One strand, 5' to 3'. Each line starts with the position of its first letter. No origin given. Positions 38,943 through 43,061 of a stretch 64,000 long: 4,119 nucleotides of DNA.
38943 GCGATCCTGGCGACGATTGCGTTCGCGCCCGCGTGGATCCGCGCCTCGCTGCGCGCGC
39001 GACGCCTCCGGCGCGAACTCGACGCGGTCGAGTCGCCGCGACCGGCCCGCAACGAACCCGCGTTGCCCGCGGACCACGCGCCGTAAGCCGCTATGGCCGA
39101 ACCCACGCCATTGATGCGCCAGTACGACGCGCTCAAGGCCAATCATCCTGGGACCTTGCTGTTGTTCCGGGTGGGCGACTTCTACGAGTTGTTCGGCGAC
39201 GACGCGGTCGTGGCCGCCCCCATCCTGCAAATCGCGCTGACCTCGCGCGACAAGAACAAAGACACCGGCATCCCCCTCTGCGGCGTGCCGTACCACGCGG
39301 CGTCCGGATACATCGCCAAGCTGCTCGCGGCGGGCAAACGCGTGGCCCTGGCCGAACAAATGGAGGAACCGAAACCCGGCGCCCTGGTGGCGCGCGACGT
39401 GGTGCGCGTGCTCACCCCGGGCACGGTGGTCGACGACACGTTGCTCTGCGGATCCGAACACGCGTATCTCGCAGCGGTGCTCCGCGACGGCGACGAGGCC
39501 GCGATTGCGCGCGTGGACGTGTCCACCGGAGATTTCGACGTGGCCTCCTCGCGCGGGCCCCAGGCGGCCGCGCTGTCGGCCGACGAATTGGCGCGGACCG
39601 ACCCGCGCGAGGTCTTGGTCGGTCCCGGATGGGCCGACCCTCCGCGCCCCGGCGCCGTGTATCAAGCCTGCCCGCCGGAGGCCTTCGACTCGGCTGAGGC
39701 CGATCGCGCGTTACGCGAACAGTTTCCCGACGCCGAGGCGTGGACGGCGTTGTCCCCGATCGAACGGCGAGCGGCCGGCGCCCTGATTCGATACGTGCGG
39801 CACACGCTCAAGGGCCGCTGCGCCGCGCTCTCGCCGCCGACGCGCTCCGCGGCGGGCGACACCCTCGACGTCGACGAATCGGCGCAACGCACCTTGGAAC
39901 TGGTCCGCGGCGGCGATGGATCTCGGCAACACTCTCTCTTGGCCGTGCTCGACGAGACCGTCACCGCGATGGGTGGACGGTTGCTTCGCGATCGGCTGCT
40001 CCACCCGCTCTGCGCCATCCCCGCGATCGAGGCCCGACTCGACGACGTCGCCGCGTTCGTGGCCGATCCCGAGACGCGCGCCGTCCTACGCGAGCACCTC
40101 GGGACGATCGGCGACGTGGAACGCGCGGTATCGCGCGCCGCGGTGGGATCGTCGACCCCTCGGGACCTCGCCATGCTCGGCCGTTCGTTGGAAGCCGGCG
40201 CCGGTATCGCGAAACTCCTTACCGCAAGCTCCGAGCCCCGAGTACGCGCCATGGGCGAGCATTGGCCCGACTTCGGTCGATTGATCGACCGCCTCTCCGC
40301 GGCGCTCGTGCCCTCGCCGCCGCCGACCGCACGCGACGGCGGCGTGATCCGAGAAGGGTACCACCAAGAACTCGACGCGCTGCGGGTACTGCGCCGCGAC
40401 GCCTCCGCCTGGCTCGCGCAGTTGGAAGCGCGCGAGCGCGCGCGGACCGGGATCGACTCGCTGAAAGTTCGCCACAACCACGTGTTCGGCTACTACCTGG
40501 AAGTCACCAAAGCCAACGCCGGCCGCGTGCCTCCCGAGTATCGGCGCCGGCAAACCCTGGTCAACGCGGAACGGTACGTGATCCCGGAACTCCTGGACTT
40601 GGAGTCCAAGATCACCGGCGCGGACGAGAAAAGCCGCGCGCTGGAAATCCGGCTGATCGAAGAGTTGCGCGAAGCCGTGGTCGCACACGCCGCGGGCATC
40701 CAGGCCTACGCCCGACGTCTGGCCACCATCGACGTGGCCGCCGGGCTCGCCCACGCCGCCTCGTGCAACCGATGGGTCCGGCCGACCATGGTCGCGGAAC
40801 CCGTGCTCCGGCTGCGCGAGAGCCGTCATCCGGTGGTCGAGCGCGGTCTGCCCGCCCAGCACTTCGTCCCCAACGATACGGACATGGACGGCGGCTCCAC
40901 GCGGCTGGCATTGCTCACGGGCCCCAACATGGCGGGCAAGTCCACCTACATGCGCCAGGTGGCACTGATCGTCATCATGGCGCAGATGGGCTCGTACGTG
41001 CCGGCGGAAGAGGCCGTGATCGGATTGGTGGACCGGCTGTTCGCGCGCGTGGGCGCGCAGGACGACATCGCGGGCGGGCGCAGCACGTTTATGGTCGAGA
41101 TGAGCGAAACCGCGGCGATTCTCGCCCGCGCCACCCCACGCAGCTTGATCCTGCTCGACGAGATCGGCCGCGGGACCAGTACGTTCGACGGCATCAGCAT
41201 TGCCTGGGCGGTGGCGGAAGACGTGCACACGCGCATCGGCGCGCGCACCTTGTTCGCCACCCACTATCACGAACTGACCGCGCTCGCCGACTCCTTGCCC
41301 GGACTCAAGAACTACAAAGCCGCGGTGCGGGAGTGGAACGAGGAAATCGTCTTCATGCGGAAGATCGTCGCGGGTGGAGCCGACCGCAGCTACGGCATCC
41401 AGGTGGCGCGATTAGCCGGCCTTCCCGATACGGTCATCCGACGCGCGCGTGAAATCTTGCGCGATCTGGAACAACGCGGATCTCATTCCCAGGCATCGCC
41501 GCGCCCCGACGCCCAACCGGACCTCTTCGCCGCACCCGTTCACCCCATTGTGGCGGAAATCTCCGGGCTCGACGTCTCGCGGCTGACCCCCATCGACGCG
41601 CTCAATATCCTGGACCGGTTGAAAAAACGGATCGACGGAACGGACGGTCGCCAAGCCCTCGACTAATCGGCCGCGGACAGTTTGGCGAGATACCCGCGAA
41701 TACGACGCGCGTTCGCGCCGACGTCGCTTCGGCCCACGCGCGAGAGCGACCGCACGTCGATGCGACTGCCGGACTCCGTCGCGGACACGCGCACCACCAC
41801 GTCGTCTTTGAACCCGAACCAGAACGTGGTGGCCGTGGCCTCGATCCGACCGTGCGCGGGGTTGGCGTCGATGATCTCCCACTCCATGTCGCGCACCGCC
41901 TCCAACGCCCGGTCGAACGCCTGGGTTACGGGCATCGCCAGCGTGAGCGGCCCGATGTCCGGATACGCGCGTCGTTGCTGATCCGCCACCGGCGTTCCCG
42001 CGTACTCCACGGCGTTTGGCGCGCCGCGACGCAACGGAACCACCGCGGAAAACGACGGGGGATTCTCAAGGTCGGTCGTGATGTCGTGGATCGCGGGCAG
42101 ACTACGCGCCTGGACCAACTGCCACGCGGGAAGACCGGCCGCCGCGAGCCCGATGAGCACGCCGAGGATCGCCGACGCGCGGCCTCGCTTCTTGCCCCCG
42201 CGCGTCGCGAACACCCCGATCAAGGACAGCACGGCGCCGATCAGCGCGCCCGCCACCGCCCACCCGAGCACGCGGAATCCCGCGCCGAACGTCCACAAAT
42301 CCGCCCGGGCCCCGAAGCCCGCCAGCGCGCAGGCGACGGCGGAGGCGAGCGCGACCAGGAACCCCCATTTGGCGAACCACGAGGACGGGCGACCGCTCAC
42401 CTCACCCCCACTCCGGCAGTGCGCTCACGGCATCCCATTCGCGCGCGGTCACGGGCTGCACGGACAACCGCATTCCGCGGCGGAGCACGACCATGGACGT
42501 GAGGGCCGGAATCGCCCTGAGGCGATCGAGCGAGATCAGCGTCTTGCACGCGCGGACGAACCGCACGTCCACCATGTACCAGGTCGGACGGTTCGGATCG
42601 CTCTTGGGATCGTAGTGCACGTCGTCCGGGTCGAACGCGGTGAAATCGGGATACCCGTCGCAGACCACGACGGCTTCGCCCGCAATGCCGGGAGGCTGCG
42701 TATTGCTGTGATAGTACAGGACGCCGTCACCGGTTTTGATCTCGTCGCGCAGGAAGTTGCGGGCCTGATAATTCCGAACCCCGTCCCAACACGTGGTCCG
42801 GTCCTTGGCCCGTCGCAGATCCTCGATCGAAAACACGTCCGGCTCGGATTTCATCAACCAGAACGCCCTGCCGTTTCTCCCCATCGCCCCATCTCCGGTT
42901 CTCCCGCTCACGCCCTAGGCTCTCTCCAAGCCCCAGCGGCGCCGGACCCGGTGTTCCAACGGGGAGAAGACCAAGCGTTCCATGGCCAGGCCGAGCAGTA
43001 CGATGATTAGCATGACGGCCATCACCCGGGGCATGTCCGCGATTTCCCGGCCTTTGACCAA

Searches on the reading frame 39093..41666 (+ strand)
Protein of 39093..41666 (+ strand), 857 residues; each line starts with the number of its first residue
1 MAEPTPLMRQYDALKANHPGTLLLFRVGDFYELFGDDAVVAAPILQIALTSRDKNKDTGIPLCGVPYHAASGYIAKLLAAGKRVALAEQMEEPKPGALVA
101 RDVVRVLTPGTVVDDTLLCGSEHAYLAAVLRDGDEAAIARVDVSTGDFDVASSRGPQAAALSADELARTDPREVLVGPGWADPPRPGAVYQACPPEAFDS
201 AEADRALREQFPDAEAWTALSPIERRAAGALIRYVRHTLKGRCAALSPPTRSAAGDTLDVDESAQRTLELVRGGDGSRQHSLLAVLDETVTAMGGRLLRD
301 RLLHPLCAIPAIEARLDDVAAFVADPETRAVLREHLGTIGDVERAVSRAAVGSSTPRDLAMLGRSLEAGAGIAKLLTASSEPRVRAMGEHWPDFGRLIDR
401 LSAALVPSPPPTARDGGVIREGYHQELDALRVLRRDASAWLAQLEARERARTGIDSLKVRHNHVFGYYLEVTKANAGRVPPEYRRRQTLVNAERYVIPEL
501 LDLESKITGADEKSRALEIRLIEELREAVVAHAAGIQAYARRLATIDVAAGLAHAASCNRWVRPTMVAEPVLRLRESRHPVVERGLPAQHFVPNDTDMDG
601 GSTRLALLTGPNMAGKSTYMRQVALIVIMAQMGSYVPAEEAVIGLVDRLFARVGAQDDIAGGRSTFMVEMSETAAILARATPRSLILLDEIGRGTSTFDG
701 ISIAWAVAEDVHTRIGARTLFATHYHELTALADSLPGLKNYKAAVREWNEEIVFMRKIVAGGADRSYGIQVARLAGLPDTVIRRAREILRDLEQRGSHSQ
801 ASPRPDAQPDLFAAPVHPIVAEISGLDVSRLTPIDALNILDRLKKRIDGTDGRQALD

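Call 69: search_protein_families(library=pfam, proteins=[window:39093-41666:+], max_evalue=0.001)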
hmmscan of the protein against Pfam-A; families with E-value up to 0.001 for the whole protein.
window:39093-41666:+ (857 aa): 5 families
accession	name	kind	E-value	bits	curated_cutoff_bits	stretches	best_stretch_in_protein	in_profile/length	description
PF00488.27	MutS_V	-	9.9e-85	283.7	30.2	1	607-793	2-188/188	MutS domain V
PF05192.23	MutS_III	-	2.4e-42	145.9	34.1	1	264-553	2-194/194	MutS domain III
PF01624.25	MutS_I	-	7.7e-38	129.6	20.6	1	5-115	1-112/113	MutS domain I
PF05190.23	MutS_IV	-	3.5e-27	95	22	1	422-512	1-91/92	MutS family domain IV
PF05188.22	MutS_II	-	6.5e-12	46.4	25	1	125-242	2-128/133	MutS domain II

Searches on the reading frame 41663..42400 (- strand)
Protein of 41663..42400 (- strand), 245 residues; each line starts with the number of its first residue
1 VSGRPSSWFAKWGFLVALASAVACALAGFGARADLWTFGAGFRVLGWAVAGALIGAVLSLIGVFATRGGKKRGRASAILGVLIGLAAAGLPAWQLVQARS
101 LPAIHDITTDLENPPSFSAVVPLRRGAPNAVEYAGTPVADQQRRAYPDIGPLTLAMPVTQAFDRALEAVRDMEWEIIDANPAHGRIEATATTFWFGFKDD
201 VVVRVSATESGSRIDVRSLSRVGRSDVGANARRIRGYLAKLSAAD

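Call 69: search_protein_families(library=pfam, proteins=[window:41663-42400:-], max_evalue=0.001)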
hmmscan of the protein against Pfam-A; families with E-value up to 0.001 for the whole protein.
window:41663-42400:- (245 aa): 1 family
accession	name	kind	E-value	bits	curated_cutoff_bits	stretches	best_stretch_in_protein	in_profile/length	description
PF07386.16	DUF1499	-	8.3e-27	94.3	22.6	1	106-241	1-114/114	Protein of unknown function (DUF1499)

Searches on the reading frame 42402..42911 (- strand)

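Call 69: search_protein_families(library=pfam, proteins=[window:42402-42911:-], max_evalue=0.001)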
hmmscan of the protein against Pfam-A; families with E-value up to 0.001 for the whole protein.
window:42402-42911:- (169 aa): 1 family
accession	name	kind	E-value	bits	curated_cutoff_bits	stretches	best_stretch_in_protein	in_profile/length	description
PF01878.24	EVE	-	1.4e-52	178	23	1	16-163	1-143/145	EVE domain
